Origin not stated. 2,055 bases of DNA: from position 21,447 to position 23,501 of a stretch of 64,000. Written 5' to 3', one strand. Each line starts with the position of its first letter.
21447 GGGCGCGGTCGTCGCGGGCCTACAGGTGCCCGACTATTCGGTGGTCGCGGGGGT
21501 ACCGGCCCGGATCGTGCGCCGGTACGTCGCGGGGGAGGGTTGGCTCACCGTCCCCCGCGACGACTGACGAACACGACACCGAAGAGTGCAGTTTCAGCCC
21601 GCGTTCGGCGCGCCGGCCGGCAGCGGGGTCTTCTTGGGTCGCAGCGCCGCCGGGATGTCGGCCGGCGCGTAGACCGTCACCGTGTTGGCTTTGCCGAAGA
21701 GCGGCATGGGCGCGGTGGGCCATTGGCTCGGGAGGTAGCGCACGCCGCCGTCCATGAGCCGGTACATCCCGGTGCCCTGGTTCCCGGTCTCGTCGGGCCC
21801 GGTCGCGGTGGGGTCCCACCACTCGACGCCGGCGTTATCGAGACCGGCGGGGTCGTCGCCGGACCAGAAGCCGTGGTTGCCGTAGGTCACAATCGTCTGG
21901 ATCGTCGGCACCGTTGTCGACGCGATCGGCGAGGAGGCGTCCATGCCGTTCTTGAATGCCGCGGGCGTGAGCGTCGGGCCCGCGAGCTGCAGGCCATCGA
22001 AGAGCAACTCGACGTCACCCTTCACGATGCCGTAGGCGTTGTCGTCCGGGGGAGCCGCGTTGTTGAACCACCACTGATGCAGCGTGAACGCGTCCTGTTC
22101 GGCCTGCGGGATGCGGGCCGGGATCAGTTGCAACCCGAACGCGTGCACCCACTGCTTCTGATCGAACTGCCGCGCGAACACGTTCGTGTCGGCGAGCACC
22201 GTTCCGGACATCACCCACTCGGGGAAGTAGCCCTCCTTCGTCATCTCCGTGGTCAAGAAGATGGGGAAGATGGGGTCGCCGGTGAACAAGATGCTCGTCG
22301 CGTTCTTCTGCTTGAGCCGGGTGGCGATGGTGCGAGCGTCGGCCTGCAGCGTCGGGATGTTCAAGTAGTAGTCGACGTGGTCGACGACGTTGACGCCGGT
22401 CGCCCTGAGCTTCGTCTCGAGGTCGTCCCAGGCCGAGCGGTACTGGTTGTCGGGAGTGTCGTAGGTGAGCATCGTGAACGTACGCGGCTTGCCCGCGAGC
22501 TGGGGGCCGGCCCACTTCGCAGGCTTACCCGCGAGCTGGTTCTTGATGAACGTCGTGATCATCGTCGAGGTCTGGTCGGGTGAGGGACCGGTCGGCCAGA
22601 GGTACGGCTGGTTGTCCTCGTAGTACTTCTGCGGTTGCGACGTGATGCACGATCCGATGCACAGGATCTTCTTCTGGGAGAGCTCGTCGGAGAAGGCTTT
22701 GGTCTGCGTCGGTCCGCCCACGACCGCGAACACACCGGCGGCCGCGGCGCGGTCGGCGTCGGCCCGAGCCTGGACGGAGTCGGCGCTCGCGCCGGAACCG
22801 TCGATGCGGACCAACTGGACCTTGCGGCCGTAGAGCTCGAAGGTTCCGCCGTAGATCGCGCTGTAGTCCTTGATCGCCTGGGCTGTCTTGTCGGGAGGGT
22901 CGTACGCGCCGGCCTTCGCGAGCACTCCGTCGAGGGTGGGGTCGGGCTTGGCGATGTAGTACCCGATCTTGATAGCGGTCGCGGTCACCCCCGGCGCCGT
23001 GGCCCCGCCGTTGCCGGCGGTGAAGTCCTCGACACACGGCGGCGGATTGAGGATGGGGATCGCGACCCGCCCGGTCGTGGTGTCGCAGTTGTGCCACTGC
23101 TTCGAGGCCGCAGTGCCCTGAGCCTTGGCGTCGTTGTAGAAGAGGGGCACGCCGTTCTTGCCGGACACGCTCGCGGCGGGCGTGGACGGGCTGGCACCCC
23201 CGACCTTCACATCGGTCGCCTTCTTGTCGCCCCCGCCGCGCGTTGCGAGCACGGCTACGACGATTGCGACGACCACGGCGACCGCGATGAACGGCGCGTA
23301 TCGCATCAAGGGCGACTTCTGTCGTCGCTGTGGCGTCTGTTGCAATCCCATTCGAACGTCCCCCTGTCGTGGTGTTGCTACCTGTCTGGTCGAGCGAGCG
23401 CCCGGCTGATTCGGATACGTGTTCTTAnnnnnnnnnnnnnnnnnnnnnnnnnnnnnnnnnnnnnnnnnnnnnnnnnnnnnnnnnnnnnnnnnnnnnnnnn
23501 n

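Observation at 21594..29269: Liv-type ABC importer operon whose two ATPases are covalently fused to a complete MFS permease domain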

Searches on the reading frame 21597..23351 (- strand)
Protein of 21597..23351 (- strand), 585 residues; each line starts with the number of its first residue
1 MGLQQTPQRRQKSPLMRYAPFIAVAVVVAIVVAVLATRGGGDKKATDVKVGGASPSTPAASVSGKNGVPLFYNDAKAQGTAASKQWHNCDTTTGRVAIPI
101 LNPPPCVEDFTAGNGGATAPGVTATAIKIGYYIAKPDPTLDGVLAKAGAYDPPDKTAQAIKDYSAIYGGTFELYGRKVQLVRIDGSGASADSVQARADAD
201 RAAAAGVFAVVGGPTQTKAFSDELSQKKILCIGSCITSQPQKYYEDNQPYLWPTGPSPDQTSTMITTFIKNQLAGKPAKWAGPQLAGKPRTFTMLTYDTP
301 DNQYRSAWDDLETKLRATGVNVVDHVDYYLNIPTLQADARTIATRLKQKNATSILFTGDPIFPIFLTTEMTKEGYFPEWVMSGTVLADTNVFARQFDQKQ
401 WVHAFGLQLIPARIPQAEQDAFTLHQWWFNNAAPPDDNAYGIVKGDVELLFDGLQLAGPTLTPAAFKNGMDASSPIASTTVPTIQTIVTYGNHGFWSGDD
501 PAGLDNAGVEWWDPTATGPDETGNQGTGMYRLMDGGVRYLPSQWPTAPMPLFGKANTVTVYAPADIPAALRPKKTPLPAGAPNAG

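Call 5: search_protein_families(library=pfam, proteins=[window:21597-23351:-], max_evalue=0.01)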
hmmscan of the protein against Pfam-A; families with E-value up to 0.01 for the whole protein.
window:21597-23351:- (585 aa): 0 families

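Call 6: search_protein_families(library=ncbifam, proteins=[window:21597-23351:-], max_evalue=0.01)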
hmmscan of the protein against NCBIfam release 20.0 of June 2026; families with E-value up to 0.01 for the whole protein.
window:21597-23351:- (585 aa): 0 families

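Call 15: search_solved_structures(query=window:21597-23351:-, max_evalue=10, show_alignments=1)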
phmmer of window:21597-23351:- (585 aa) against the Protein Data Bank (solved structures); distinct sequences matched with E-value up to 10: 0.
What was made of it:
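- On HAAT-family ABC importer (TC 3.A.1.4): There is no HMM hit for the window protein itself (calls 5, 6, 15).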

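Call 17: find_homologous_proteins(query=window:21597-23351:-, max_evalue=0.001)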
Query window:21597-23351:- (585 aa): 238 proteins with E <= 0.001 among 8000 candidates; the best 120 are listed.
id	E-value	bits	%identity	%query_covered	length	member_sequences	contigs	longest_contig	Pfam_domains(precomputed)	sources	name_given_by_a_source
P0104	0.0e+0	1344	100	100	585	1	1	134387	-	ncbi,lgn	-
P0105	0.0e+0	1178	87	100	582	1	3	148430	-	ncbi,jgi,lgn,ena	jgi:hypothetical protein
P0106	0.0e+0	1153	86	100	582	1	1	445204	-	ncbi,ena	-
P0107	0.0e+0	1132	83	100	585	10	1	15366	-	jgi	jgi:hypothetical protein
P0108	0.0e+0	1077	80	99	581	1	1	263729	-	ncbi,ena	-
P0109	0.0e+0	1077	80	100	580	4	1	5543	-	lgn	-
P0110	0.0e+0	1070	79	100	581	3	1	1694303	-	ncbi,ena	-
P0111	0.0e+0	1068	79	100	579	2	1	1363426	-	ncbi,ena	-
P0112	0.0e+0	1066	77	100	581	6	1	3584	PF13458.13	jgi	jgi:hypothetical protein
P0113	0.0e+0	1050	77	100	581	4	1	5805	-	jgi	jgi:hypothetical protein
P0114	0.0e+0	1044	77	100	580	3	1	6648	-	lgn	-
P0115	0.0e+0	1042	77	100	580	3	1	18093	-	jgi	jgi:hypothetical protein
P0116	0.0e+0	1028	76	100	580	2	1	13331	PF13458.13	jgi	jgi:hypothetical protein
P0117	7.4e-297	1004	73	100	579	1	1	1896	PF13458.13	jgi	jgi:hypothetical protein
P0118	4.5e-271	919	67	99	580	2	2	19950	-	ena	-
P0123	4.2e-256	870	66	100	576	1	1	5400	PF13458.13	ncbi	-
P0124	1.0e-254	865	65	100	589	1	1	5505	PF13458.13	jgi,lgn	jgi:Periplasmic binding protein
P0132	8.8e-235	799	62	97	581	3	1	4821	PF13458.13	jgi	jgi:hypothetical protein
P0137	7.9e-226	770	58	99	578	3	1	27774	PF13458.13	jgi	jgi:hypothetical protein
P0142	3.8e-220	751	57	100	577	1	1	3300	PF13458.13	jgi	jgi:hypothetical protein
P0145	7.2e-219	747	58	100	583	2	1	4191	PF13458.13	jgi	jgi:hypothetical protein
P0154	2.5e-216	738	57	100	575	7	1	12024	PF13458.13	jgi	jgi:Periplasmic binding protein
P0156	8.2e-214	730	56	100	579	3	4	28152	PF13458.13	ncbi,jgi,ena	-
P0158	5.9e-213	727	56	99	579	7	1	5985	PF13458.13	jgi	jgi:hypothetical protein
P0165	4.8e-211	721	56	99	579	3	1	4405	PF13458.13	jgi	jgi:hypothetical protein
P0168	1.8e-210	719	56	100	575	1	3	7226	PF13458.13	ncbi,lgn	-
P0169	5.9e-210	717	56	99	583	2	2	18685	PF13458.13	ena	-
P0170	9.6e-210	717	56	99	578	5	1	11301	PF13458.13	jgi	jgi:hypothetical protein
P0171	3.8e-209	715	54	100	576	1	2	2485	PF13458.13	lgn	-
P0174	2.2e-207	709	56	100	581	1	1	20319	PF13458.13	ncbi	-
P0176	1.1e-206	706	55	100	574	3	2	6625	PF13458.13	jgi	jgi:hypothetical protein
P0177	1.5e-206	706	58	93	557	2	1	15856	PF13458.13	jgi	jgi:hypothetical protein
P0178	2.6e-206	705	59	88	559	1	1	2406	PF13458.13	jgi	-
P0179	3.2e-206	705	58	88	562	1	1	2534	PF13458.13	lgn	-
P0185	4.4e-203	695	53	99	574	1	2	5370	PF13458.13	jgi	jgi:hypothetical protein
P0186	9.9e-202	690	56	99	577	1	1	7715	PF13458.13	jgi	jgi:hypothetical protein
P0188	1.3e-201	690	55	100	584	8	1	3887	PF13458.13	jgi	-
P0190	6.6e-197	674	54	99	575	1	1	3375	PF13458.13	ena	-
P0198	4.4e-188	645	55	85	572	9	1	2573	PF13458.13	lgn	-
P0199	1.5e-185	637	50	99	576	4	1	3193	PF13458.13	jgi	jgi:Periplasmic binding protein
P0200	4.2e-185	635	51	99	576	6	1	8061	PF13458.13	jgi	jgi:hypothetical protein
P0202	1.3e-184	634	51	99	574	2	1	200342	-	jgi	jgi:hypothetical protein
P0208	2.8e-172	593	48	98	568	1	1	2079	PF13458.13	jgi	jgi:hypothetical protein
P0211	1.0e-165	571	47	96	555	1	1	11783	PF13458.13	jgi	jgi:hypothetical protein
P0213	5.7e-163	562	52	82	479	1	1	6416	PF13458.13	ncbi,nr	ncbi:MAG TPA: ABC transporter substrate-binding protein, partial [Acidimicrobiia bacterium]|nr:ABC t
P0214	7.3e-163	562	60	70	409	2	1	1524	PF13458.13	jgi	jgi:hypothetical protein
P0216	5.6e-152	526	49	85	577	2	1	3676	PF13458.13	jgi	jgi:hypothetical protein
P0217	6.6e-152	526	47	95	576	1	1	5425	PF13458.13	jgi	jgi:hypothetical protein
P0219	6.7e-148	512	47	96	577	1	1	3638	PF13458.13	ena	-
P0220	5.4e-147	509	47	89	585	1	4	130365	PF13458.13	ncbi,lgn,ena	-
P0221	1.5e-146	508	47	86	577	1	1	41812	PF13458.13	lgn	-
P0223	1.1e-145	505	48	82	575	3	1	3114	PF13458.13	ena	-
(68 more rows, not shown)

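Call 18: find_encoding_contigs(protein=P0202, flank=9000, max_places=2)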
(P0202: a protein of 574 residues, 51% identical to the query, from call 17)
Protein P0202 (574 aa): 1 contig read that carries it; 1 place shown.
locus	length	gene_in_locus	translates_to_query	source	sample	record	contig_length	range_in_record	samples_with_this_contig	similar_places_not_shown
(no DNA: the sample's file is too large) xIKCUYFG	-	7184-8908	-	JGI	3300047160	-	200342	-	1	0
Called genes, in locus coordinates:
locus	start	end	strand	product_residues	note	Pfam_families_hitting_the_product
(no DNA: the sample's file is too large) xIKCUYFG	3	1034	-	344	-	?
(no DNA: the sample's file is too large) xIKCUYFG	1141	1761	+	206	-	PF00440:TetR_N (faint)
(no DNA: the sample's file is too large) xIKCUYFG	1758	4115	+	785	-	PF02653:BPD_transp_2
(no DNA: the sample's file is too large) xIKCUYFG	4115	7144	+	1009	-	PF07690:MFS_1, PF13476:AAA_23 (faint), PF00005:ABC_tran, PF02463:SMC_N (faint), PF13304:AAA_21 (faint), PF13555:AAA_29 (faint), PF00005:ABC_tran, PF12399:BCA_ABC_TP_C (weak), +1 more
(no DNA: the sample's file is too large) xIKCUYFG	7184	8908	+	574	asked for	-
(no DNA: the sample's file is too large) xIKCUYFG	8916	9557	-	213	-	PF14602:Hexapep_2 (faint), PF00132:Hexapep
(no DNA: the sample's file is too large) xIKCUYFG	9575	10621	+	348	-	PF13458:Peripla_BP_6, PF01094:ANF_receptor (weak)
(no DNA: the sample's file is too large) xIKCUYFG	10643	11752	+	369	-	PF13646:HEAT_2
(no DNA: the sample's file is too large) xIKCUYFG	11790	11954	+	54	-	-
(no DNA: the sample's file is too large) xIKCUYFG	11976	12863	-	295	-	PF02735:Ku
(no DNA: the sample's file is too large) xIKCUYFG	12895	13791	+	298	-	PF21686:LigD_Prim-Pol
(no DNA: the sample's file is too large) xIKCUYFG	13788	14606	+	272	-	PF00106:adh_short, PF08659:KR, PF13561:adh_short_C2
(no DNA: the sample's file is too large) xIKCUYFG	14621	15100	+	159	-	PF13302:Acetyltransf_3, PF00583:Acetyltransf_1, PF13523:Acetyltransf_8 (weak)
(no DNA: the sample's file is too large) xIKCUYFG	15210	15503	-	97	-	-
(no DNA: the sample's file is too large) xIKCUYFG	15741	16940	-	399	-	PF00108:Thiolase_N, PF00109:ketoacyl-synt (weak), PF02803:Thiolase_C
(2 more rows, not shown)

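Call 19: find_encoding_contigs(protein=P0220, flank=9000, max_places=2)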
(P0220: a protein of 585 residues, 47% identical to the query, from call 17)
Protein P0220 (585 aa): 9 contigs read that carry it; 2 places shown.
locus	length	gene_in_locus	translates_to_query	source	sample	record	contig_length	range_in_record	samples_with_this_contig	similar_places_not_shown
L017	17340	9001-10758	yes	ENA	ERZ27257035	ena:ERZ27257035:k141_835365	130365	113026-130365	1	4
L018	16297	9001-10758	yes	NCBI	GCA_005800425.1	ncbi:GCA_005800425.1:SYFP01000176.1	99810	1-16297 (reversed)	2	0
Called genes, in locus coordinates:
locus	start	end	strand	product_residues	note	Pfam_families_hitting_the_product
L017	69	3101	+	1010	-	PF07995:GSDH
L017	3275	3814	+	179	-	-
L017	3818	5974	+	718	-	PF02653:BPD_transp_2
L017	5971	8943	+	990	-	PF00083:Sugar_tr, PF07690:MFS_1, PF03193:RsgA_GTPase (faint), PF13476:AAA_23 (faint), PF00005:ABC_tran, PF13304:AAA_21 (weak), PF00005:ABC_tran, PF12399:BCA_ABC_TP_C (weak), +2 more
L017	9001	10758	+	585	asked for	PF13458:Peripla_BP_6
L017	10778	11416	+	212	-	PF00132:Hexapep, PF14602:Hexapep_2 (weak)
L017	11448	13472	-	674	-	PF00580:UvrD-helicase (faint), PF13245:AAA_19, PF01443:Viral_helicase1 (faint), PF13538:UvrD_C_2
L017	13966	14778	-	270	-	PF02735:Ku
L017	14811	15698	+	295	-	PF21686:LigD_Prim-Pol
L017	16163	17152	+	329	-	PF02720:DUF222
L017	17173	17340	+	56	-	?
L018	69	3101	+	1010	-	PF07995:GSDH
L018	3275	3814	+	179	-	-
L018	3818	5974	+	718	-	PF02653:BPD_transp_2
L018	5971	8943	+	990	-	PF00083:Sugar_tr, PF07690:MFS_1, PF03193:RsgA_GTPase (faint), PF13476:AAA_23 (faint), PF00005:ABC_tran, PF13304:AAA_21 (weak), PF00005:ABC_tran, PF12399:BCA_ABC_TP_C (weak), +2 more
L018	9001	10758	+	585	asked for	PF13458:Peripla_BP_6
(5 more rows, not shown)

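Call 33: predict_structure(alignment_id=A2)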
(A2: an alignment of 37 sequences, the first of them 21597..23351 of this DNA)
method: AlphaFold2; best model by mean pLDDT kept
length: 585 residues; sequences in the alignment: 37
mean_pLDDT: 88.2   pTM: 0.86
mean pLDDT of the five models: 88.2, 87.8, 87.2, 85.9, 85.5
residues with pLDDT >= 90: 433; 70-90: 89; 50-70: 11; < 50: 52
segments of 3 or more residues with pLDDT < 50: 1-6, 8-23, 32-57
pLDDT, mean of each block of 10 residues (from residue 1): 40 45 47 39 31 41 90 97 95 96 95 84 97 89 87 95 97 96 92 96 98 90 97 90 94 91 96 97 98 94 92 97 95 93 98 94 96 98 81 95 96 91 95 92 96 96 96 93 95 90 94 96 91 96 95 96 94 87 71
secondary structure, 60 per line:
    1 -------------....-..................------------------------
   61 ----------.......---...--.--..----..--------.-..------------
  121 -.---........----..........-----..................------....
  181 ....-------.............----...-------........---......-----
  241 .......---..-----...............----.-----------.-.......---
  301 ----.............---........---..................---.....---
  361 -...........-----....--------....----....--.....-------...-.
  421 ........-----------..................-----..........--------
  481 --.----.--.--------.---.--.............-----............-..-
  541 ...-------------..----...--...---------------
elements in order: H14-17 H19-36 H72-77 E126-133 H138-147 H153-170 E177-184 H192-204 E209-211 H219-226 E230-232 H241-247 H258-272 E291-297 H305-317 E321-328 H332-349 E353-357 H362-372 E378-381 H390-393 H398-401 E404-408 H420-428 H440-457 H463-472 E507-519 E525-533
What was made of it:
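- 21594..23351 (-): Membrane-anchored substrate-binding protein, 585 aa. The TM anchor is residues 19-37 (23241-23297). The fold is LivJ/LivK-like, with extra N-terminal Cys-containing and C-terminal beta-rich parts. AF2 pLDDT 88.2 (call 33).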

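Call 36: fold_search(model_id=the predicted structure, library=pdb)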
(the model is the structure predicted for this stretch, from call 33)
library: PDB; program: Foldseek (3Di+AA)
matches with E <= 10: 1866; with E <= 0.001: 699
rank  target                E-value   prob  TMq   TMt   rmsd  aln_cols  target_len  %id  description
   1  3eaf                  1.6e-13  1.00  0.46  0.65   6.5       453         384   16  Crystal structure of ABC transporter, substrate binding protein Aeropyrum pernix (released 2008-09-09)
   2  4q6b                  2.0e-13  1.00  0.40  0.63   8.8       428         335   14  Crystal Structure of ABC Transporter Substrate-Binding Protein fromDesulfitobacterium hafniense complex with Leu (released 2014-07-02)
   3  4xfk                  2.8e-13  1.00  0.46  0.65   9.1       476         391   12  Crystal structure of Leucine-, Isoleucine-, Valine-, Threonine-, and Alanine-binding protein from Brucella ovis (released 2015-03-11)
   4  4mlc                  4.7e-13  1.00  0.39  0.62   9.1       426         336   14  ABC Transporter Substrate-Binding Protein fromDesulfitobacterium hafniense (released 2013-09-18)
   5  4n0q_B                5.6e-13  1.00  0.43  0.67   8.7       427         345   14  Crystal Structure of an ABC transporter, substrate-binding protein from Brucella melitensis 16M in complex with L-Leuc (released 2013-11-06)
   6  4n03                  1.2e-12  1.00  0.47  0.67   5.5       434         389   14  Fatty acid ABC transporter substrate-binding protein from Thermomonospora curvata (released 2013-10-16)
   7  4n0q_A                1.4e-12  1.00  0.45  0.71   5.7       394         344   18  Crystal Structure of an ABC transporter, substrate-binding protein from Brucella melitensis 16M in complex with L-Leuc (released 2013-11-06)
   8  4eyg_A                1.4e-12  1.00  0.45  0.69   6.0       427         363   14  Crystal structure of solute binding protein of ABC transporter from Rhodopseudomonas palustris BisB5 in complex with v (released 2012-05-30)
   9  4q6w_A                1.9e-12  1.00  0.44  0.65   6.1       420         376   13  Crystal Structure of Periplasmic Binding Protein type 1 from Bordetella pertussis Tohama I complexed with 3-Hydroxy Be (released 2014-07-02)
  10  4ey3                  2.2e-12  1.00  0.44  0.67   6.5       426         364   15  Crystal structure of solute binding protein of ABC transporter in complex with p-hydroxybenzoic acid (released 2012-05-30)
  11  4q6w_B                2.4e-12  1.00  0.45  0.66   6.1       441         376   13  Crystal Structure of Periplasmic Binding Protein type 1 from Bordetella pertussis Tohama I complexed with 3-Hydroxy Be (released 2014-07-02)
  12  4m88                  2.6e-12  1.00  0.43  0.67   5.7       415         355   14  Crystal structure of extracellular ligand-binding receptor from Verminephrobacter eiseniae ef01-2 (released 2013-11-06)
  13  1z15                  2.7e-12  1.00  0.36  0.53   7.8       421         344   15  Crystal structure analysis of periplasmic Leu/Ile/Val-binding protein in superopen form (released 2005-10-04)
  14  7ylt_D                3.1e-12  1.00  0.40  0.60   9.3       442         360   16  Structure of a bacteria protein (released 2023-06-14)
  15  4evs                  5.2e-12  1.00  0.42  0.63   7.0       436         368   14  Crystal structure of ABC transporter from R. palustris - solute binding protein (RPA0985) in complex with 4-hydroxybenzo (released 2012-05-23)
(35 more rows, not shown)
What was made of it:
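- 21594..23351 (-): Foldseek top hits are 3eaf, 4q6b, 4xfk, 4n0q and LivJ (call 36).
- Checked: Its AlphaFold model (pLDDT 88) matches LivJ/LivK-type binding proteins (calls 33, 36).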

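Call 62: find_encoding_contigs(protein=P0104, flank=10000, max_places=2)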
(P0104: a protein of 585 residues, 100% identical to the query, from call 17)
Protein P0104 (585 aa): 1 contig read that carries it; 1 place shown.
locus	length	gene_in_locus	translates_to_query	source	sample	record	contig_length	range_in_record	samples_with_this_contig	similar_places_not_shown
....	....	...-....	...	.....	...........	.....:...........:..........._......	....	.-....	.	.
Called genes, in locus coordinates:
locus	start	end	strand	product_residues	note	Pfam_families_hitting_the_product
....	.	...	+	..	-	?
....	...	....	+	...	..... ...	-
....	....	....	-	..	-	?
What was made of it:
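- Tried and rejected: Source contig of the window through its SBP: only a 2.4-kb Logan contig came back (call 62).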

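Call 76: search_protein_families(library=pfam, alignment_id=A2, max_evalue=0.01)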
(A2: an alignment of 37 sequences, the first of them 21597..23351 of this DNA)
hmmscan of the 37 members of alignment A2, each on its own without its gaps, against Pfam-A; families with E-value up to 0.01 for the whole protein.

A. member 1, window:21597-23351:- (585 aa): 0 families

B. families by the number of members that match (of 37 scanned): 3 families
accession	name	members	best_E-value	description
PF13458.12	Peripla_BP_6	16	6.3e-20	Periplasmic binding protein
PF07312.16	DUF1459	1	0.0063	Protein of unknown function (DUF1459)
PF11807.13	UstYa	1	0.0089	Mycotoxin biosynthesis protein UstYa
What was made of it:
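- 21594..23351 (-): 16 of 37 orthologues match Peripla_BP_6 (call 76).
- On HAAT-family ABC importer (TC 3.A.1.4): However, 16 of 37 orthologues match PF13458 (call 76), and the AF2 model matches LivJ/LivK-type structures at E~1e-13 (calls 33, 36).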
